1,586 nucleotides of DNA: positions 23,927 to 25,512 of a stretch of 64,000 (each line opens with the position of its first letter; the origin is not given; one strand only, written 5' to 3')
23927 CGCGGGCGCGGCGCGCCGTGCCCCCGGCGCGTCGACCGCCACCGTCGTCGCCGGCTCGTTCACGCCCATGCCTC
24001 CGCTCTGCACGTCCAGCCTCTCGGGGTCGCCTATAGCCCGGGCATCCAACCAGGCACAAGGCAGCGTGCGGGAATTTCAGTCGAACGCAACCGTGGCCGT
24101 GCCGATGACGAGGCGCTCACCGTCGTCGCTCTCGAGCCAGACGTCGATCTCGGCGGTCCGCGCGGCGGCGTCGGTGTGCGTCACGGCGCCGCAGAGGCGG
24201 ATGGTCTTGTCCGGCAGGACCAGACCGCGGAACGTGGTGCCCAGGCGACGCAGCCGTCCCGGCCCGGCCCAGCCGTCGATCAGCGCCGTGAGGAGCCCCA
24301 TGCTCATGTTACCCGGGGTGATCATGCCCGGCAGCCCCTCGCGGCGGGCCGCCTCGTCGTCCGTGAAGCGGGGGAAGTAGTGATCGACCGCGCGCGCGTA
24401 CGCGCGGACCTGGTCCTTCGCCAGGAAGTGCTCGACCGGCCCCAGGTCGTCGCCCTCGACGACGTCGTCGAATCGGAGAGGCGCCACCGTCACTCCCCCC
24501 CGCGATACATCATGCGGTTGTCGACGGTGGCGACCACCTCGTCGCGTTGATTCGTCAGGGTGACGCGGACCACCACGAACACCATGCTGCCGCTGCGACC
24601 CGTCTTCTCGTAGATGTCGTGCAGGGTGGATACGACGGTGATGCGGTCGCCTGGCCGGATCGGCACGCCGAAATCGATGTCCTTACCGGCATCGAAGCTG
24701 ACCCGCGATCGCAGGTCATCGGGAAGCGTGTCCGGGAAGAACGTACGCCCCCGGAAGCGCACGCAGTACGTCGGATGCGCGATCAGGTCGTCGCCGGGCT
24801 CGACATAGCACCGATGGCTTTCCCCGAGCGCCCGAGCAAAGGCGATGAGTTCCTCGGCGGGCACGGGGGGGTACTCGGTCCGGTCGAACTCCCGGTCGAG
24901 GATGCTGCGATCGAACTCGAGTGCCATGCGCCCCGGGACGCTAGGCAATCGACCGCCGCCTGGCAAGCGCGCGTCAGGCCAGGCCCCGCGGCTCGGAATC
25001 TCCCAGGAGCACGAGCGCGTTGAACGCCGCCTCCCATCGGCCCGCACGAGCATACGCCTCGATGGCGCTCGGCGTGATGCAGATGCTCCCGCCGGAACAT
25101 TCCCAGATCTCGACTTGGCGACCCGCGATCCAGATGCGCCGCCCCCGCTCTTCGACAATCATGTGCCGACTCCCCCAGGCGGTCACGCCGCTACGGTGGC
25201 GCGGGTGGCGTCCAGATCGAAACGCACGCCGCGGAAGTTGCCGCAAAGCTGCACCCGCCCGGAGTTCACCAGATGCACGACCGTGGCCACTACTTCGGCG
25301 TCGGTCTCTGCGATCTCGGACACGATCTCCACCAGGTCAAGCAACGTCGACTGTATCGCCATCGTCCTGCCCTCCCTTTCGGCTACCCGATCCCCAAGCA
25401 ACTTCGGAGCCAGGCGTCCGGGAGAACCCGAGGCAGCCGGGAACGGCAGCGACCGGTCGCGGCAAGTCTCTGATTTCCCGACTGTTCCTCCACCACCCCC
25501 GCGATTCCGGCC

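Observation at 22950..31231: Nine-gene co-directional lipid-metabolism cluster built around a single-chain long-chain acyl-CoA carboxylase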

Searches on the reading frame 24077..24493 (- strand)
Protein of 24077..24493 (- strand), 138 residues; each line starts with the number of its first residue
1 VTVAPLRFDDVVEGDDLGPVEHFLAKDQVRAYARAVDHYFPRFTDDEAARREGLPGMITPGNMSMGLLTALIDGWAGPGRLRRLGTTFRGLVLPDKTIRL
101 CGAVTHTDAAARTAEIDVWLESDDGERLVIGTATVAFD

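Call 7: search_protein_families(library=pfam, proteins=[window:24077-24493:-], max_evalue=0.01)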
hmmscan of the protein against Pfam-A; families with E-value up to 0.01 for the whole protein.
window:24077-24493:- (138 aa): 2 families
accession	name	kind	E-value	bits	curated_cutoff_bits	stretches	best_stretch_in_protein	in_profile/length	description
PF01575.25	MaoC_dehydratas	-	3.3e-08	33.6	27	1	24-111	18-108/123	MaoC like domain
PF13452.11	FAS1_DH_region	-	2.6e-06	28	22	1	15-119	5-103/132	FAS1-like, dehydratase domain region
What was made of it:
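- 24077..24493 (-): g3: HadB-like MaoC hotdog subunit, 138 aa. Its start overlaps the g4 stop (GTGA). It lacks the canonical hydratase-2 Asp/His. Pfam MaoC 3e-8 (call 7).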

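Call 8: search_protein_families(library=ncbifam, proteins=[window:24077-24493:-], max_evalue=0.01)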
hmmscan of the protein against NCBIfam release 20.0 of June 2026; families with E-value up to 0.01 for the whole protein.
window:24077-24493:- (138 aa): 5 families
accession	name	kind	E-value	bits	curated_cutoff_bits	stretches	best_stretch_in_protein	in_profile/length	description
NF040620.1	fused_HadA_HadB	exception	8.4e-11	41.9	350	1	6-135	194-326/329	fused (3R)-hydroxyacyl-ACP dehydratase subunits HadA/HadB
NF010246.0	PRK13693.1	equivalog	2.1e-06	27.7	203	1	7-134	5-136/142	(3R)-hydroxyacyl-ACP dehydratase subunit HadB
NF006045.0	PRK08190.1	subfamily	6.2e-06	25.3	282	1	7-136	10-140/467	bifunctional enoyl-CoA hydratase/phosphate acetyltransferase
NF040624.1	HadA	equivalog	6.4e-06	26.5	180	1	24-62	13-51/144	(3R)-hydroxyacyl-ACP dehydratase subunit HadA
NF010244.0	PRK13691.1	exception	0.0068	16.3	221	1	23-63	19-59/166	(3R)-hydroxyacyl-ACP dehydratase subunit HadC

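Call 58: search_solved_structures(query=window:24077-24493:-, max_evalue=1, show_alignments=4)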
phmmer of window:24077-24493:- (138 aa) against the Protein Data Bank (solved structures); distinct sequences matched with E-value up to 1: 18.
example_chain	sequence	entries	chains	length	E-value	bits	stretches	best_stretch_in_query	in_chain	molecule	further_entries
5i7n_A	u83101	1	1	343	1.2e-11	48.1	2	7-134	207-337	MaoC-like dehydratase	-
4v12_A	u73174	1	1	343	3.3e-11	46.6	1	3-137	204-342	MAOC LIKE DOMAIN PROTEIN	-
4rlj_B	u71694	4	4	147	0.00077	22.8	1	6-94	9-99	(3R)-hydroxyacyl-ACP dehydratase subunit HadB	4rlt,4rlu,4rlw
5zy8_B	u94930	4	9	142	0.00094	22.5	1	7-94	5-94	3-hydroxyacyl-ACP dehydratase | (3R)-hydroxyacyl-ACP dehydratase subunit HadB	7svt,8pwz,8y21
7q5s_B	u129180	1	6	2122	0.0021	21.4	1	25-100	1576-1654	3-hydroxyacyl-[acyl-carrier-protein] dehydratase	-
4rv2_B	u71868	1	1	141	0.004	20.4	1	8-110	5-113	MaoC family protein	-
4v58_G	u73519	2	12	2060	0.049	16.9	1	16-107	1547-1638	FATTY ACID SYNTHASE BETA SUBUNITS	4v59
7bc4_B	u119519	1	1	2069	0.072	16.4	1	31-97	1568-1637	Fatty acid synthase subunit beta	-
6u5v_B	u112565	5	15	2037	0.083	16.2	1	33-100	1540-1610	Fatty acid synthase subunit beta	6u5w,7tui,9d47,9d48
6ql5_G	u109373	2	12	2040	0.33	14.2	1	31-99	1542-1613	Fatty acid synthase subunit beta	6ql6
2uv8_G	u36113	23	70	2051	0.34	14.2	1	31-99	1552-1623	FATTY ACID SYNTHASE SUBUNIT BETA (FAS1) | FATTY ACID SYNTHASE SUBUNIT BETA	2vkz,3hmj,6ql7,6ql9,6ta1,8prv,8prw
9pqz_G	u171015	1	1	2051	0.34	14.2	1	31-99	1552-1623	Fatty acid synthase subunit beta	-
6wc7_G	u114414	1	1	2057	0.34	14.2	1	31-99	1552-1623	Fatty acid synthase subunit beta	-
9d4a_A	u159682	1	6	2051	0.34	14.2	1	31-99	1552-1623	Fatty acid synthase subunit beta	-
6u5t_G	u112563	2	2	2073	0.34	14.2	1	31-99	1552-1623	Fatty acid synthase subunit beta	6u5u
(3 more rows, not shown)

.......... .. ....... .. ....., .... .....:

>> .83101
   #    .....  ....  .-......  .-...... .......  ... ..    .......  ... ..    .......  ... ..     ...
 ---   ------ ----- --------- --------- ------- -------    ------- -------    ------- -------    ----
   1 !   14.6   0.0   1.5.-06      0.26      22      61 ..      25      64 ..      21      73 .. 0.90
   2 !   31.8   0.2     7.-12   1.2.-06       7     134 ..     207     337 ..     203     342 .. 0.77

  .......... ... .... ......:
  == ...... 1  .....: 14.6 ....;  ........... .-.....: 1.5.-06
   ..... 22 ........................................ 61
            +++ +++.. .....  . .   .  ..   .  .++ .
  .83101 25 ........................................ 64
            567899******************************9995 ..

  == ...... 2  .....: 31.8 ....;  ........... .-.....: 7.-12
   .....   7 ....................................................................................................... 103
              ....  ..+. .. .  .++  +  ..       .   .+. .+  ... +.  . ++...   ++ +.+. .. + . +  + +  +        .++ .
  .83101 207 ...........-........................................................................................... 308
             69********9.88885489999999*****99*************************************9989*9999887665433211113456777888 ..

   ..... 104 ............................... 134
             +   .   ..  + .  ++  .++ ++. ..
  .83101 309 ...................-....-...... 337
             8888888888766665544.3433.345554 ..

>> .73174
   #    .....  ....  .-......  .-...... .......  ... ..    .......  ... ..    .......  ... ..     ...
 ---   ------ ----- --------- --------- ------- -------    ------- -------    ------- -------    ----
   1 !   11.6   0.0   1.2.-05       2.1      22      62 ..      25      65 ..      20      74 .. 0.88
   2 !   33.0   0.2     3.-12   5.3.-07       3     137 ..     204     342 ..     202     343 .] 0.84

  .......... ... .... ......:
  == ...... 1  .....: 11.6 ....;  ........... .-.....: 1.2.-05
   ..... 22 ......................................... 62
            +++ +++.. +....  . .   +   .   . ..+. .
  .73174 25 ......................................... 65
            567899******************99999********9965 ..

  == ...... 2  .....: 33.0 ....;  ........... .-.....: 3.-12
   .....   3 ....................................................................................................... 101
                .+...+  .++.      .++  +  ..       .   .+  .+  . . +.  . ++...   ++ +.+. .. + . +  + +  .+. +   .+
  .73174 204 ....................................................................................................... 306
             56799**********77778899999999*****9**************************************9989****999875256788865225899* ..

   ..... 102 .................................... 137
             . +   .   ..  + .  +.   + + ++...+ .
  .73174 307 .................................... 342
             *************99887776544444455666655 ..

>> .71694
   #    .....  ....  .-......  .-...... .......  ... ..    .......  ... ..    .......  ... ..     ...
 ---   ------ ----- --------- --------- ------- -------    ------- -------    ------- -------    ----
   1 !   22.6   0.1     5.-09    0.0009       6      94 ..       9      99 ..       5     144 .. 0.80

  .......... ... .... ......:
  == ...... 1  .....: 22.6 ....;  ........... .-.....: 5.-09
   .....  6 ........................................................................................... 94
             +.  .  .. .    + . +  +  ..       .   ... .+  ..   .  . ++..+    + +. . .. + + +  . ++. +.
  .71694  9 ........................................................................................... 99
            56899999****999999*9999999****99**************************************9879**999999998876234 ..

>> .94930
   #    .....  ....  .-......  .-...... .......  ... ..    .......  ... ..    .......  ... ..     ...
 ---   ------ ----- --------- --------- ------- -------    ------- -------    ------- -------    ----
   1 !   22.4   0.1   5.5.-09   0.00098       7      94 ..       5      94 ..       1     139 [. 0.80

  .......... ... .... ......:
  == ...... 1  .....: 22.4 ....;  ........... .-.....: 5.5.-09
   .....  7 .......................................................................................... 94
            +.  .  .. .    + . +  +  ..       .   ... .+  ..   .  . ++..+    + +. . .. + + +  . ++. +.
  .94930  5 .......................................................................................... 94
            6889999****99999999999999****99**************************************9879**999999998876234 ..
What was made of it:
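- Closest known: Mycobacterial HadAB/HadBC. Same: Weak sequence similarity to HadB and to fused HadA/HadB proteins (calls 7, 8, 58).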

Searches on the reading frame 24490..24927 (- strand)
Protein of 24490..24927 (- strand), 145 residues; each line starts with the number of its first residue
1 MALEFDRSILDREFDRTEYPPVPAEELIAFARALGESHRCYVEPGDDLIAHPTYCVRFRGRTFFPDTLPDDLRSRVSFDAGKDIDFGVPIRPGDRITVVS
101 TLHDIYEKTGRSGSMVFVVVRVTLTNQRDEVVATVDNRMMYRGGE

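Call 7: search_protein_families(library=pfam, proteins=[window:24490-24927:-], max_evalue=0.01)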
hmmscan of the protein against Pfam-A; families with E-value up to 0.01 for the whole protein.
window:24490-24927:- (145 aa): 1 family
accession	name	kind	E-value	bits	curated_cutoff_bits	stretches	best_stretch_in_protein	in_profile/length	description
PF13452.11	FAS1_DH_region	-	1.7e-16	61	22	1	14-134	7-131/132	FAS1-like, dehydratase domain region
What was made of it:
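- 24490..24927 (-): g4: HadA-like single hotdog subunit (FAS1_DH_region), 145 aa. Pfam PF13452 1.7e-16 (call 7).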

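Call 8: search_protein_families(library=ncbifam, proteins=[window:24490-24927:-], max_evalue=0.01)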
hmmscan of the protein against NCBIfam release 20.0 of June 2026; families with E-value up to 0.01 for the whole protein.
window:24490-24927:- (145 aa): 0 families

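Call 59: search_solved_structures(query=window:24490-24927:-, max_evalue=1, show_alignments=2)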
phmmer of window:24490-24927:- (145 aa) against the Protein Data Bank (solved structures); distinct sequences matched with E-value up to 1: 4.
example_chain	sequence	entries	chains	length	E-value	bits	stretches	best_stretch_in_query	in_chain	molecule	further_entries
8khg_A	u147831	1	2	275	0.0016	21.7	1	69-141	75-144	Itaconyl-CoA hydratase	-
8huc_A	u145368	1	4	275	0.0016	21.7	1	69-141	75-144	MaoC_dehydrat_N domain-containing protein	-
1xi9_A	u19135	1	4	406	0.4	14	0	26-101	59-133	putative transaminase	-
3exz_A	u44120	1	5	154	0.55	13.5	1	78-134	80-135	MaoC-like dehydratase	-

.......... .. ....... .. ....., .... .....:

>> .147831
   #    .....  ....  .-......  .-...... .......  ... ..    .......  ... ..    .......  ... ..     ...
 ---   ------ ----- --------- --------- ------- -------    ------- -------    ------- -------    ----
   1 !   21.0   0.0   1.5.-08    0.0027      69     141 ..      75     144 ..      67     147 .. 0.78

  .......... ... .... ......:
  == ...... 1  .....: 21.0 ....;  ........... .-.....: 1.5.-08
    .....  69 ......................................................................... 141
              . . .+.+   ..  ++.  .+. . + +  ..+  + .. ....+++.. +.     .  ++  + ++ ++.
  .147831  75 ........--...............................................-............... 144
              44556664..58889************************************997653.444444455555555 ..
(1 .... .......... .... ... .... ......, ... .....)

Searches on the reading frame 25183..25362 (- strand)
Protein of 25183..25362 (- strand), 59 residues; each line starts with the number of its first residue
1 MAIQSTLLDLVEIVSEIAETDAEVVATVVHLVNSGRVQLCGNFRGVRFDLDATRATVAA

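Call 7: search_protein_families(library=pfam, proteins=[window:25183-25362:-], max_evalue=0.01)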
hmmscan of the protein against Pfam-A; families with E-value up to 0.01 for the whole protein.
window:25183-25362:- (59 aa): 0 families

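Call 8: search_protein_families(library=ncbifam, proteins=[window:25183-25362:-], max_evalue=0.01)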
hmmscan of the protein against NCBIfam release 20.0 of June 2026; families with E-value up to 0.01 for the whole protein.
window:25183-25362:- (59 aa): 0 families

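Call 50: search_protein_families(library=pfam, proteins=[window:25183-25362:-], max_evalue=1)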
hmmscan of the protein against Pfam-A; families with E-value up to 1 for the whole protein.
window:25183-25362:- (59 aa): 0 families
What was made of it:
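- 25183..25362 (-): g6: 59-aa protein with a strong Shine-Dalgarno sequence (GGGAGG); member of a widespread small-protein family. No Pfam hit (call 50).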

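Call 54: search_protein_representatives(protein=window:25183-25362:-)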
Query: 59 residues. Proteins with E-value up to 0.001 (for the whole library): 568; up to 1e-10: 39; up to 1e-30: 0. The best 150 are listed.
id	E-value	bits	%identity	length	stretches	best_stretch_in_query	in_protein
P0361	4.0e-16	73.6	68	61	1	3-55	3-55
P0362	5.4e-16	73.2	67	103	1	1-58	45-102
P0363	1.7e-15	71.7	69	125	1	1-59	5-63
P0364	3.5e-15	70.7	69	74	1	1-54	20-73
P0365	6.7e-15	69.8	67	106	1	1-54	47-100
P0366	2.2e-14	68.2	66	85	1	1-59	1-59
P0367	3.8e-14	67.5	62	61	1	2-59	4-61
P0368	5.7e-14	66.9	68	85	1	1-53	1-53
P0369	1.7e-13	65.4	61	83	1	2-55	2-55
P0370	2.0e-13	65.2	69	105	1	1-51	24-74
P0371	5.2e-13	64.0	66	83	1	2-51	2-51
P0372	6.7e-13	63.6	58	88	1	2-56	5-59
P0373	1.1e-12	62.9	69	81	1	3-51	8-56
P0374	1.2e-12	62.8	64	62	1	2-51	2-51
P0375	1.7e-12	62.4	61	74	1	1-57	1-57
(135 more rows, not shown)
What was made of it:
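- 25183..25362 (-): 568 representative clusters at E<=1e-3 and 39 at E<=1e-10 (call 54).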

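Call 56: find_encoding_contigs(protein=P0367, flank=5000, max_places=6)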
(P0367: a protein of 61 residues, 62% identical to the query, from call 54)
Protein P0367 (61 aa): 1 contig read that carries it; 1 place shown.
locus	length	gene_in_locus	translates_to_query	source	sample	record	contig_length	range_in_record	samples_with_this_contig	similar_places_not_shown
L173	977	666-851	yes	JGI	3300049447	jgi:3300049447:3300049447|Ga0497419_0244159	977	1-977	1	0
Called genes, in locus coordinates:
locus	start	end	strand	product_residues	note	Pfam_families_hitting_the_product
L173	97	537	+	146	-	PF03061:4HBT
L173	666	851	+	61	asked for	-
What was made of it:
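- Tried and rejected: The context look-up of one g6-family member gave only a 977-bp contig (call 56).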
